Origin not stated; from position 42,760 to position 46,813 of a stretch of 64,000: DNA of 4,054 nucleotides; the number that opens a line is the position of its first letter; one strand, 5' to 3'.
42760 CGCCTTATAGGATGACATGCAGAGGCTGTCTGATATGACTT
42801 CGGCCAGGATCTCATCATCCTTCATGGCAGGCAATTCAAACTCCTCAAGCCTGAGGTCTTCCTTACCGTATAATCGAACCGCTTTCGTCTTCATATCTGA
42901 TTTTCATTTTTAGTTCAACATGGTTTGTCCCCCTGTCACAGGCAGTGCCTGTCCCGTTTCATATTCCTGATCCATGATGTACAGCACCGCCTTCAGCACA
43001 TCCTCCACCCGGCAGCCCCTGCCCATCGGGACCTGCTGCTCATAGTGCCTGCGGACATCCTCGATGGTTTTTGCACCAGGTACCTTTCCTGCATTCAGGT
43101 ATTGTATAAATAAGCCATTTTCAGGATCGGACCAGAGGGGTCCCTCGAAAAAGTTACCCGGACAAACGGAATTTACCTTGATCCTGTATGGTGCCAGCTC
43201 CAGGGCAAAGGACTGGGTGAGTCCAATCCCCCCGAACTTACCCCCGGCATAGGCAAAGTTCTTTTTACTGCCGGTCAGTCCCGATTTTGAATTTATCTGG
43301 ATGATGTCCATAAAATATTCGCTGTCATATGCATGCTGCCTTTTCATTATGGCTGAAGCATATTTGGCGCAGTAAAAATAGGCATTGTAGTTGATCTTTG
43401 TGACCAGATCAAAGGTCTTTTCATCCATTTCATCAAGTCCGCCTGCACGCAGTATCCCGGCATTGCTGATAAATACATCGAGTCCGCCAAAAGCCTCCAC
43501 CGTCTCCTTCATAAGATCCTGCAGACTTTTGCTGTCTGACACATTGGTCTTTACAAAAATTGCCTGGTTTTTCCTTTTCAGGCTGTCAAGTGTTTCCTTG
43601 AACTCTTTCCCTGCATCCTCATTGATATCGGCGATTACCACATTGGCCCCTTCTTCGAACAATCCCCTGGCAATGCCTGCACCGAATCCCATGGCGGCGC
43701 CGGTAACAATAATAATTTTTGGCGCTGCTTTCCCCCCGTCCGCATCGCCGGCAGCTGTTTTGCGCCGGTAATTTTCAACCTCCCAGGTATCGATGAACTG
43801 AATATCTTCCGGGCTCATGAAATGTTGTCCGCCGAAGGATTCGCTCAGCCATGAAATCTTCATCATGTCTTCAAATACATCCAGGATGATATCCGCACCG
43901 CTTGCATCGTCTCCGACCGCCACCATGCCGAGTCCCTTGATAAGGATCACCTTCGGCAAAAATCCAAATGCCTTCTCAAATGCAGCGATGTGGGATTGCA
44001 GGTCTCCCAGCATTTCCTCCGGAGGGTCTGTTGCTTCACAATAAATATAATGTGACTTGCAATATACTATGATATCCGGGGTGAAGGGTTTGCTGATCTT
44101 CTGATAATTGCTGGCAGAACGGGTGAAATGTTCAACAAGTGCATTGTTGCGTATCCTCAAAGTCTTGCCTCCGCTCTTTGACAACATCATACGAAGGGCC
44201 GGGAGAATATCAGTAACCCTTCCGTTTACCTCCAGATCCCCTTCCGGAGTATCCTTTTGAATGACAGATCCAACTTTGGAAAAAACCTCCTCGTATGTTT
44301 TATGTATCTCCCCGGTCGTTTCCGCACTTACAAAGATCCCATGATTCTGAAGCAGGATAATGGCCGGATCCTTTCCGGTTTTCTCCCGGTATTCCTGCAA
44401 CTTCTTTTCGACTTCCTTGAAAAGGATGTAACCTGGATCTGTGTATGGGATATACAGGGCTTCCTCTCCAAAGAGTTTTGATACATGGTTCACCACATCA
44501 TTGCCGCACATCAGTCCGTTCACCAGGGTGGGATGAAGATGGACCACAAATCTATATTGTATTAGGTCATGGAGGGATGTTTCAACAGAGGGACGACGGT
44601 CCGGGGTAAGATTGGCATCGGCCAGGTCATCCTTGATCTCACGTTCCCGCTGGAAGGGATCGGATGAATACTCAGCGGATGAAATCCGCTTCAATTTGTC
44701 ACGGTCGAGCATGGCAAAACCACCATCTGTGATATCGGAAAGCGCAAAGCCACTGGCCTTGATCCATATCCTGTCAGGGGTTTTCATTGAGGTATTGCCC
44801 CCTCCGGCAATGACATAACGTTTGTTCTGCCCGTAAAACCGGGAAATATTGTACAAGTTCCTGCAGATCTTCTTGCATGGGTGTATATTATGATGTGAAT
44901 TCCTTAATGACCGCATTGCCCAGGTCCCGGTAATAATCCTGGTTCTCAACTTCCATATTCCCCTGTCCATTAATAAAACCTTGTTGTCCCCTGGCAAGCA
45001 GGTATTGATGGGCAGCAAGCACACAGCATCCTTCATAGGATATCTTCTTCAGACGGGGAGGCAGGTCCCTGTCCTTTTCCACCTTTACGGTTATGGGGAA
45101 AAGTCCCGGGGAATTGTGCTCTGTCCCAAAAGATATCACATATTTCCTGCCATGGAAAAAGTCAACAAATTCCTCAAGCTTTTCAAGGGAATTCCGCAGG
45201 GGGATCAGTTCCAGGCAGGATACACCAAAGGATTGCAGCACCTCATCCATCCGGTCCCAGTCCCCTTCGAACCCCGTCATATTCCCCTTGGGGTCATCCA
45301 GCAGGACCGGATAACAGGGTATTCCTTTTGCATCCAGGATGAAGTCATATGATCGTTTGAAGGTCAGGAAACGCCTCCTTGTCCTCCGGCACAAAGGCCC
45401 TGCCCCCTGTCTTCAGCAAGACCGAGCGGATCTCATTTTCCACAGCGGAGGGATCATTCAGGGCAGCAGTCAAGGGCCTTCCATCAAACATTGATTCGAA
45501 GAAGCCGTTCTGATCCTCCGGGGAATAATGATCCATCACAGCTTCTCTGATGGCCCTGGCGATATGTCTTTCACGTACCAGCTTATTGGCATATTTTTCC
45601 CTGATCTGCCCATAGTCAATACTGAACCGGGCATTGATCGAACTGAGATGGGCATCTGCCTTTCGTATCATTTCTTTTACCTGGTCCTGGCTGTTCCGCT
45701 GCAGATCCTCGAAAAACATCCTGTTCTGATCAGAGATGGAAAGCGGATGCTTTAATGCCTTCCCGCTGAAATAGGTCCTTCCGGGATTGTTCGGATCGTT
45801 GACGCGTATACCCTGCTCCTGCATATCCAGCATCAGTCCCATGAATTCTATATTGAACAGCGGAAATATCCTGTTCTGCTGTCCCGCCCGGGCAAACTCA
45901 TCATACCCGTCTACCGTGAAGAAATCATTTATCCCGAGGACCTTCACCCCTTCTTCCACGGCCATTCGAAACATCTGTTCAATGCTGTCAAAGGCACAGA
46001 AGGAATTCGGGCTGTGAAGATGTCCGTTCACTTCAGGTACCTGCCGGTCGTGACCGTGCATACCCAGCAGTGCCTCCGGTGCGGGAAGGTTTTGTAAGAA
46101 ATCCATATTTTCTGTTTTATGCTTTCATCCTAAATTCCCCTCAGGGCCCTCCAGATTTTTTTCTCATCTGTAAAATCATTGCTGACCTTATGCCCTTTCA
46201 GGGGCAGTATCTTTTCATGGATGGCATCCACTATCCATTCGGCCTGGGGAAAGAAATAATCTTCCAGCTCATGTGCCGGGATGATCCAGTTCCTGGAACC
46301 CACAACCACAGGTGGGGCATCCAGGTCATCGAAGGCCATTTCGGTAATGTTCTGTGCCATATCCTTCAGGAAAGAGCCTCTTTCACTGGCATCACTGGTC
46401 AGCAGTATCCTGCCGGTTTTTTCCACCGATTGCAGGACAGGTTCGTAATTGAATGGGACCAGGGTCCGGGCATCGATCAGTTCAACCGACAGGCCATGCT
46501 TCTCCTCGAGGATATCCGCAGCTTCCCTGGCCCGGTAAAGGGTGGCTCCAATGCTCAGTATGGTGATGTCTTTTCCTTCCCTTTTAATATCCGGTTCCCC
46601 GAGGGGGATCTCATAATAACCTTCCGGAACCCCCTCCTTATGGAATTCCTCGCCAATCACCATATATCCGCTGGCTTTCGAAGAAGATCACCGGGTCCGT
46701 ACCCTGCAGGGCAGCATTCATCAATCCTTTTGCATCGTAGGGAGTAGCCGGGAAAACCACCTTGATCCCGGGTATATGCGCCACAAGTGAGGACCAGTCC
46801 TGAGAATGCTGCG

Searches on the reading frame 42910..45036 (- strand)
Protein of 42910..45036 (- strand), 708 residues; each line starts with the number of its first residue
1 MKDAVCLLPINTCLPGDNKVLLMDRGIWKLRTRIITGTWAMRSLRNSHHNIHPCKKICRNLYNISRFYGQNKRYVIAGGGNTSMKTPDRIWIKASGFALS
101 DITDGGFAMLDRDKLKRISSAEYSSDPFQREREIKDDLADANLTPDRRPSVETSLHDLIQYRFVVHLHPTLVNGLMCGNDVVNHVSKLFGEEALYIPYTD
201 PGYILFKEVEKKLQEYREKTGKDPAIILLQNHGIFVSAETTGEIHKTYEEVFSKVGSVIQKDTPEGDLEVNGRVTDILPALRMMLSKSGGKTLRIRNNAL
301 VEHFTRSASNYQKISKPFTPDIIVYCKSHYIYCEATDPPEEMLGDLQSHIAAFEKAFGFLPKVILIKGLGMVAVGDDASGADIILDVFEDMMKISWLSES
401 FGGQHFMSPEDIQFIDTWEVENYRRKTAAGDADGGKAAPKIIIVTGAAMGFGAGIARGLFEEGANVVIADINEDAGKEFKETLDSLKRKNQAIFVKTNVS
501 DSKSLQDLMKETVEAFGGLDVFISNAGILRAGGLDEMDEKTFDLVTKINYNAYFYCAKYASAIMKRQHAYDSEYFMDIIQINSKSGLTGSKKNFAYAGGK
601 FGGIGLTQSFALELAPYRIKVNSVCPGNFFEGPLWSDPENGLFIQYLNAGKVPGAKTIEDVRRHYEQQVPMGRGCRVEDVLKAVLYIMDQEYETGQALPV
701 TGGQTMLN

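Call 5: search_protein_families(library=pfam, proteins=[window:42910-45036:-], max_evalue=0.01)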
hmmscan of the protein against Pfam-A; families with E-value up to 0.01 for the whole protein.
window:42910-45036:- (708 aa): 5 families
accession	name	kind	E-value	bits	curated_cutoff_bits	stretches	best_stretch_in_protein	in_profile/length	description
PF00106.31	adh_short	-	1.8e-43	148.7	26.6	1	440-628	1-181/195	short chain dehydrogenase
PF13561.12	adh_short_C2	-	4.6e-40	138.1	27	1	446-627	1-174/236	Enoyl-(Acyl carrier protein) reductase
PF00596.27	Aldolase_II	-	4.3e-19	69.6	22.2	1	64-248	6-172/183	Class II Aldolase and Adducin N-terminal domain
PF08659.16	KR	-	3.1e-07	30.9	22.6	1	442-547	3-110/180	KR domain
PF23441.1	SDR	-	8.8e-05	22.5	27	1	438-705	6-256/258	SDR-like rossmann domain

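Call 38: search_protein_families(library=ncbifam, proteins=[window:42910-45036:-], max_evalue=0.001)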
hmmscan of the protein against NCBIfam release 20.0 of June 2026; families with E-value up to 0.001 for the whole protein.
window:42910-45036:- (708 aa): 214 families (the best 25 are shown)
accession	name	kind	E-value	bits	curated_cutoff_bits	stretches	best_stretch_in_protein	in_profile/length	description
NF006196.0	PRK08324.2-4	equivalog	1.9e-70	238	831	1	41-637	1-595/657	bifunctional aldolase/short-chain dehydrogenase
TIGR02632.1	RhaD_aldol-ADH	equivalog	4e-70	237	567.75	2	360-704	338-670/676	bifunctional rhamnulose-1-phosphate aldolase/short-chain dehydrogenase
NF006190.0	PRK08324.1-4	equivalog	4.9e-67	226.6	1014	1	58-703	18-682/689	bifunctional aldolase/short-chain dehydrogenase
NF009050.0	PRK12384.1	equivalog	9.6e-66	222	307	1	440-706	3-258/259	sorbitol-6-phosphate dehydrogenase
NF006195.0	PRK08324.2-3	equivalog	2e-65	221.3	931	1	61-704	29-672/678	bifunctional aldolase/short-chain dehydrogenase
NF006189.0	PRK08324.1-3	equivalog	2.3e-61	208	634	2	361-704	363-695/701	bifunctional rhamnulose-1-phosphate aldolase/short-chain dehydrogenase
NF006194.0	PRK08324.2-2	equivalog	5.9e-53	180.5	686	1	64-704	30-697/703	bifunctional aldolase/short-chain dehydrogenase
NF006192.0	PRK08324.1-6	equivalog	1.9e-52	178.6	639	1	65-625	33-612/685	bifunctional aldolase/short-chain dehydrogenase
NF005559.1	PRK07231.1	subfamily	3e-48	164.5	215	1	439-705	4-248/249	glucose 1-dehydrogenase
NF006188.0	PRK08324.1-1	equivalog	3.4e-47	161.1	1152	2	359-703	343-672/679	bifunctional aldolase/short-chain dehydrogenase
NF006191.0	PRK08324.1-5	equivalog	2e-46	158.7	1240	2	361-704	369-700/706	bifunctional aldolase/short-chain dehydrogenase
NF053702.1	TrHdxCHCADhChcB1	equivalog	1.7e-45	155.4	400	1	437-636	2-194/250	trans-4-hydroxycyclohexanecarboxylate dehydrogenase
NF004198.0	PRK05653.1-3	equivalog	3.9e-45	154.2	296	1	440-628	8-188/248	3-oxoacyl-ACP reductase FabG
NF052558.1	MBtsdlDhBudC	equivalog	7.3e-42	143.7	270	1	440-627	4-180/250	meso-2,3-butanediol dehydrogenase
NF009093.0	PRK12429.1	subfamily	3.7e-41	141.1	258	1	439-706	5-258/259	3-hydroxybutyrate dehydrogenase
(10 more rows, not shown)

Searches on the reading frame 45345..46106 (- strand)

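Call 5: search_protein_families(library=pfam, proteins=[window:45345-46106:-], max_evalue=0.01)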
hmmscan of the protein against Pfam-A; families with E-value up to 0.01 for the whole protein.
window:45345-46106:- (253 aa): 1 family
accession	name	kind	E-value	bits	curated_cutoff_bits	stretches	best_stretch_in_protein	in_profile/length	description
PF02811.25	PHP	-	3.2e-06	28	26.4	1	29-92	3-66/164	PHP domain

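Call 38: search_protein_families(library=ncbifam, proteins=[window:45345-46106:-], max_evalue=0.001)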
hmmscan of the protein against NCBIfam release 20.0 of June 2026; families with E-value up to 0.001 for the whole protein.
window:45345-46106:- (253 aa): 1 family
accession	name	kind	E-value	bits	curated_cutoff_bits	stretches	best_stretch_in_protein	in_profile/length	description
NF045780.1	TrlF_fam_ATP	equivalog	5.8e-07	28.6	350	1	29-88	11-81/944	TrlF family AAA-like ATPase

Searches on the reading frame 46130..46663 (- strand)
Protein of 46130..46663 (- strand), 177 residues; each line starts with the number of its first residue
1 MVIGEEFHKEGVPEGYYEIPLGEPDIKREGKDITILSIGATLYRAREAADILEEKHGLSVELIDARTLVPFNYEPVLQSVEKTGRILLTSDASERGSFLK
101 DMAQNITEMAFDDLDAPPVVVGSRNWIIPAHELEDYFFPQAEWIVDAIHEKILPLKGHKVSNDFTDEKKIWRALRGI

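Call 62: search_protein_families(library=pfam, proteins=[window:46130-46663:-], max_evalue=0.001)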
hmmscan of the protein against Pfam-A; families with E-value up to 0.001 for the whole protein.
window:46130-46663:- (177 aa): 1 family
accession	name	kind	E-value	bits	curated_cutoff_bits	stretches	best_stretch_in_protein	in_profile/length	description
PF02780.25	Transketolase_C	-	7.1e-27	94.2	25.9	1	24-143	3-123/124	Transketolase, C-terminal domain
